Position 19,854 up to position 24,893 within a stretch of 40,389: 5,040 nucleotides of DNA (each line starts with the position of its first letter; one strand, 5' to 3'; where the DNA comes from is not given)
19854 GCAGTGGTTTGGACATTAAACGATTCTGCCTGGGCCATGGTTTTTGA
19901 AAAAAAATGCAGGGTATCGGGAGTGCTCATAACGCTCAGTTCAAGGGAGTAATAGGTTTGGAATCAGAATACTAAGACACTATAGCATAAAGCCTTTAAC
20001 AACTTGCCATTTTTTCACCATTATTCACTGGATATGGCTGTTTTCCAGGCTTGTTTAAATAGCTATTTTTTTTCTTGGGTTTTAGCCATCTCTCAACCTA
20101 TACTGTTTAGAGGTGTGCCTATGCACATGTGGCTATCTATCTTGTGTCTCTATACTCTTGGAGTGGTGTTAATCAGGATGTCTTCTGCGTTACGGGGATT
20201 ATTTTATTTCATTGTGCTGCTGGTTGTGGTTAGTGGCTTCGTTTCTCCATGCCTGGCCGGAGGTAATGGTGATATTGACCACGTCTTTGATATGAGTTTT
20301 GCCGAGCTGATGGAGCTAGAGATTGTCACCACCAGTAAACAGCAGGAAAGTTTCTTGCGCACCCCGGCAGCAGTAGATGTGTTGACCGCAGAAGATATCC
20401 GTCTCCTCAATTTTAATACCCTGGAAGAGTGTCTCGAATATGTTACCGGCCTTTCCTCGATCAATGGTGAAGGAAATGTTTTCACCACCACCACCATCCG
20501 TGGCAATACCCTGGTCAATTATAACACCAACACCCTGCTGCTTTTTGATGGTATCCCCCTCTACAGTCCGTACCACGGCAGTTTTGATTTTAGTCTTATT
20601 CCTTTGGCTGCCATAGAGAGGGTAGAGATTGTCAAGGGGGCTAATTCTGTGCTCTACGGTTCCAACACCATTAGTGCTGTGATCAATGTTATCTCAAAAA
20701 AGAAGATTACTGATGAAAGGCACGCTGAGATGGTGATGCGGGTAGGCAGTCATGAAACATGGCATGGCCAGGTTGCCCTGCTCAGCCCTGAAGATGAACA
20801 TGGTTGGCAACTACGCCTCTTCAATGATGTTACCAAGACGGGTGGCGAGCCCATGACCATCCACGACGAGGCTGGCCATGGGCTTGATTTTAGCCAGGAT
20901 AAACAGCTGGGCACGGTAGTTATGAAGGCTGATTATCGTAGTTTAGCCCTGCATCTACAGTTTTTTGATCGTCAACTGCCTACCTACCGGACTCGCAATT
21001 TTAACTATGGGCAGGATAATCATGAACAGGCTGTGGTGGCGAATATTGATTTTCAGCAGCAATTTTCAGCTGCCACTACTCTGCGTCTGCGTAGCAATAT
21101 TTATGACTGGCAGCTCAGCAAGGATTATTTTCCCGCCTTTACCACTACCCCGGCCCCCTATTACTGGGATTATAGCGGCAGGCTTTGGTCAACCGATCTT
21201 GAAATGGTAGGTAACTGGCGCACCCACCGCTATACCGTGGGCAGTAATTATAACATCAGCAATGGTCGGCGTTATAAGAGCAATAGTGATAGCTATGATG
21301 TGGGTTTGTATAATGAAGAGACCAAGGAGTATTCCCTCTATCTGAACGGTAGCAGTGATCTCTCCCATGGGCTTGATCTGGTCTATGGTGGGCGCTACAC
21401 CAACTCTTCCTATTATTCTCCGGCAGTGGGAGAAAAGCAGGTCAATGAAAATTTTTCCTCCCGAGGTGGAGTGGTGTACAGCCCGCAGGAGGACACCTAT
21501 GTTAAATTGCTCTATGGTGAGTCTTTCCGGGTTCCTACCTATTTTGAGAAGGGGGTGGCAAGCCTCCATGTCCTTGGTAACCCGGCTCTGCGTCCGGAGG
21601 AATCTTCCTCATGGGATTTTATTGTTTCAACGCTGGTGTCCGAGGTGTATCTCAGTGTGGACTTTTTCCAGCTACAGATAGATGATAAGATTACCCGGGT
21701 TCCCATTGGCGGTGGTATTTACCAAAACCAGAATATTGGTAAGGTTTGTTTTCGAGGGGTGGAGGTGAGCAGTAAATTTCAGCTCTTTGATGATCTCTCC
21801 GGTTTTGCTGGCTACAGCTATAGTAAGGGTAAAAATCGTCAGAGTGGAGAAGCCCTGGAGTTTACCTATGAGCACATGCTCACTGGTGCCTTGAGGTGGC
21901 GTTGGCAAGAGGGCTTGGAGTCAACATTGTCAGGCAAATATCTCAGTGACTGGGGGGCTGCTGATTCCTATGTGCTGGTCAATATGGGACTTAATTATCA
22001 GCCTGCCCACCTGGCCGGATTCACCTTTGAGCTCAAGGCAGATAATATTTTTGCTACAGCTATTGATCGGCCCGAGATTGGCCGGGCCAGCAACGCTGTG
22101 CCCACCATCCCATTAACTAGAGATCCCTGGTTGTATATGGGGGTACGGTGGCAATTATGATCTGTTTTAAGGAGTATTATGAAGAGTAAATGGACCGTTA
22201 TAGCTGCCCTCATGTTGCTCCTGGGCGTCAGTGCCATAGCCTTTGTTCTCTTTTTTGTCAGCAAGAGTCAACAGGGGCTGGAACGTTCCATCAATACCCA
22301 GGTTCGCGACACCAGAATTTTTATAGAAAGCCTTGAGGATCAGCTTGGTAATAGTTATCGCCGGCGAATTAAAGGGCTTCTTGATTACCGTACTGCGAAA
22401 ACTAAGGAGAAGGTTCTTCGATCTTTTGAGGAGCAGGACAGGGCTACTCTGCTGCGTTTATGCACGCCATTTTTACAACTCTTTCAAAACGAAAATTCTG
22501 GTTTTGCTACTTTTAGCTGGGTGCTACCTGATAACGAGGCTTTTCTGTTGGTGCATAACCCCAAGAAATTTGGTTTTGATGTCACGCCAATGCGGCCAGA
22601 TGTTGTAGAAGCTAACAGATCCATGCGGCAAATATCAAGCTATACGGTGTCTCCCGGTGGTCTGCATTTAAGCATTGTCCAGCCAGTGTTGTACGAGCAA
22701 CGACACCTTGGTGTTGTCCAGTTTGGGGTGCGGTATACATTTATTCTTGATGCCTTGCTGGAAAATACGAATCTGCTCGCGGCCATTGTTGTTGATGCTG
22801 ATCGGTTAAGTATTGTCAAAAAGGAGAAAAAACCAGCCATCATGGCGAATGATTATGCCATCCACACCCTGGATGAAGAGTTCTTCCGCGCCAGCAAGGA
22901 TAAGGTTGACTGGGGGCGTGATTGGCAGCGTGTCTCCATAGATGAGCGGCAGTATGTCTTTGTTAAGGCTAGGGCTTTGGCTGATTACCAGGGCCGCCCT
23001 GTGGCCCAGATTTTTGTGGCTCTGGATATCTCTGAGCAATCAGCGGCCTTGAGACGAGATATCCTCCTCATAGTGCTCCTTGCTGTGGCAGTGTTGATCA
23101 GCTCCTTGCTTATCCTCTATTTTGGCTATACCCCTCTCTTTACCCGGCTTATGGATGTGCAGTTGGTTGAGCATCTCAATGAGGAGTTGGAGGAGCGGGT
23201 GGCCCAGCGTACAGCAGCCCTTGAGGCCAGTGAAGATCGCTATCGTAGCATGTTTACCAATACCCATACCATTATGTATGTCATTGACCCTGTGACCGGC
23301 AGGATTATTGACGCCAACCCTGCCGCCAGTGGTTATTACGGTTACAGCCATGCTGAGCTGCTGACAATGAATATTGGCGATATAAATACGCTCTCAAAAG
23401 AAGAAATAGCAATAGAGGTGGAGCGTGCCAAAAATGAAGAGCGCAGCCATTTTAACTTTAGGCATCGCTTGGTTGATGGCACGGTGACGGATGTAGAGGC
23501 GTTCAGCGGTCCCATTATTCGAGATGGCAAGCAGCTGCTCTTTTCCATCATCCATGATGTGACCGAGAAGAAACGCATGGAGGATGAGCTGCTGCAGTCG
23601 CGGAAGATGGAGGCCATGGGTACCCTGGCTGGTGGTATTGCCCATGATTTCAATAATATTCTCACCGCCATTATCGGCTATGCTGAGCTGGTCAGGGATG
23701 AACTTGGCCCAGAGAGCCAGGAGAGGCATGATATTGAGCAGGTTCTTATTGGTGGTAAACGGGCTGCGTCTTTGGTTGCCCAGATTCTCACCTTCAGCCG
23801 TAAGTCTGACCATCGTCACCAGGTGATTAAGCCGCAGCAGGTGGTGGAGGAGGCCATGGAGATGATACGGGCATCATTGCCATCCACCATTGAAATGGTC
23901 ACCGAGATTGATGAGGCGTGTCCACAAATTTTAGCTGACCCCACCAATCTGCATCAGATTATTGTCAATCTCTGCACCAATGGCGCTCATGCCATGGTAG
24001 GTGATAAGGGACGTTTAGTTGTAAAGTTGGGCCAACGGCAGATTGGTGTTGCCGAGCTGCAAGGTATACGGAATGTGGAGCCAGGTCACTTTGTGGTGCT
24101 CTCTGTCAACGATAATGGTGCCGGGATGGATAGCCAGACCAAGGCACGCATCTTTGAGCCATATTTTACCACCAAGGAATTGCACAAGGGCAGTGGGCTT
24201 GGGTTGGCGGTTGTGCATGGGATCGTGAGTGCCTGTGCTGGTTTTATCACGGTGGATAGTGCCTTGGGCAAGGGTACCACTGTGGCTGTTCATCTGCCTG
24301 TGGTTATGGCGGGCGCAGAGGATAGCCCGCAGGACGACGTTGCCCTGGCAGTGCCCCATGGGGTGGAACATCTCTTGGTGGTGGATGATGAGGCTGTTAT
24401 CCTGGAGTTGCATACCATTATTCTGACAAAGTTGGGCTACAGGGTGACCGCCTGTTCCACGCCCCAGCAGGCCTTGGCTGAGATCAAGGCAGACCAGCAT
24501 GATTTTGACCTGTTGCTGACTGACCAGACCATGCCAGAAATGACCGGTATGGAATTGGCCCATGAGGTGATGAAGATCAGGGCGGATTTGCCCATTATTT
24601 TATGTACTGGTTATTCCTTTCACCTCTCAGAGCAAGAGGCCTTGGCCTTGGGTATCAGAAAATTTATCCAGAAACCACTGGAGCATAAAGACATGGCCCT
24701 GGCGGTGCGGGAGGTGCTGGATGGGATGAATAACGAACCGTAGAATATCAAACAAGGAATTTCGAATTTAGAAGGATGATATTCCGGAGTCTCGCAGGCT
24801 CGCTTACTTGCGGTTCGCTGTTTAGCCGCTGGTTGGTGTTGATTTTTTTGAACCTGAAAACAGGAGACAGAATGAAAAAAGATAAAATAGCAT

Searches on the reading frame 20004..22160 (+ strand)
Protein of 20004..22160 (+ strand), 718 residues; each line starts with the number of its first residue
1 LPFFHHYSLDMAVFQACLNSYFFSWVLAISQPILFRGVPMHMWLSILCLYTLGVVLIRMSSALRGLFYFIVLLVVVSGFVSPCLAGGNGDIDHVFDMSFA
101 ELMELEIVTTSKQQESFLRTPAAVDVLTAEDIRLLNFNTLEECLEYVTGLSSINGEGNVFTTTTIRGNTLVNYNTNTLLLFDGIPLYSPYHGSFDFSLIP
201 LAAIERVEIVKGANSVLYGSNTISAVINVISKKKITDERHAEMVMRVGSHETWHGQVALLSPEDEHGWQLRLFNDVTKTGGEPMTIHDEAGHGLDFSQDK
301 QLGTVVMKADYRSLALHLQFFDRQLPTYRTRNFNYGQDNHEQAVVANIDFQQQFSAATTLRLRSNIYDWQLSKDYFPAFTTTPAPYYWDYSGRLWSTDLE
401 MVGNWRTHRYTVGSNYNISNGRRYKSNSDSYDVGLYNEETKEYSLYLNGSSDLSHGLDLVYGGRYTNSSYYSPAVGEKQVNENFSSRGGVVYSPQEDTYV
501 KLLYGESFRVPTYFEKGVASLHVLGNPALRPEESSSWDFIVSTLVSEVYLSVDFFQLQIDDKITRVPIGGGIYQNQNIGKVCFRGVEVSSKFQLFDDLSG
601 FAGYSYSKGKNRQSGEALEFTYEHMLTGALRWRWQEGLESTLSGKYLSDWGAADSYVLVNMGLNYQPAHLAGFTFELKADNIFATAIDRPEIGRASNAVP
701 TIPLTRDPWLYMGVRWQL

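Call 97: search_protein_families(library=pfam, proteins=[window:20004-22160:+], max_evalue=0.00001)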
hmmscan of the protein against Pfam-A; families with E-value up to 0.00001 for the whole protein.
window:20004-22160:+ (718 aa): 2 families
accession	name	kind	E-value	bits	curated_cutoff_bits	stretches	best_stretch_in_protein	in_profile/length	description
PF00593.30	TonB_dep_Rec_b-barrel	-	2.3e-38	133.6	27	1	323-682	39-436/436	TonB dependent receptor-like, beta-barrel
PF07715.20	Plug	-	8.2e-24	84.6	23.9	1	119-226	4-107/107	TonB-dependent Receptor Plug Domain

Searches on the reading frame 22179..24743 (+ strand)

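Call 97: search_protein_families(library=pfam, proteins=[window:22179-24743:+], max_evalue=0.00001)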
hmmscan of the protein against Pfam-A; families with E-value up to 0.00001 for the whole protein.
window:22179-24743:+ (854 aa): 8 families
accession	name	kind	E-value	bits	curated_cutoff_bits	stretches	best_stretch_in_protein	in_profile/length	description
PF00072.30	Response_reg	-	2.3e-21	76.5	30.2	1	733-843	2-110/111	Response regulator receiver domain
PF14827.12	dCache_3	-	1.1e-20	74.7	25.7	1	75-286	35-237/239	Double sensory domain of two-component sensor kinase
PF02518.31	HATPase_c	-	2.8e-18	66.8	26.4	1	587-708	2-109/111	Histidine kinase-, DNA gyrase B-, and HSP90-like ATPase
PF00512.31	HisKA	-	7.7e-11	42.3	26.9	1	480-542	2-63/66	His Kinase A (phospho-acceptor) domain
PF13426.13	PAS_9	-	3.5e-10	40.5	27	1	366-463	3-103/103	PAS domain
PF08448.16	PAS_4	-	1.7e-07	31.8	23.1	0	373-466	14-110/110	PAS fold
PF13188.13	PAS_8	-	9.6e-07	28.9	21.8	0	354-400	2-44/65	PAS domain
PF00989.32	PAS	-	1.2e-06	28.9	22.6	1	354-461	2-113/113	PAS fold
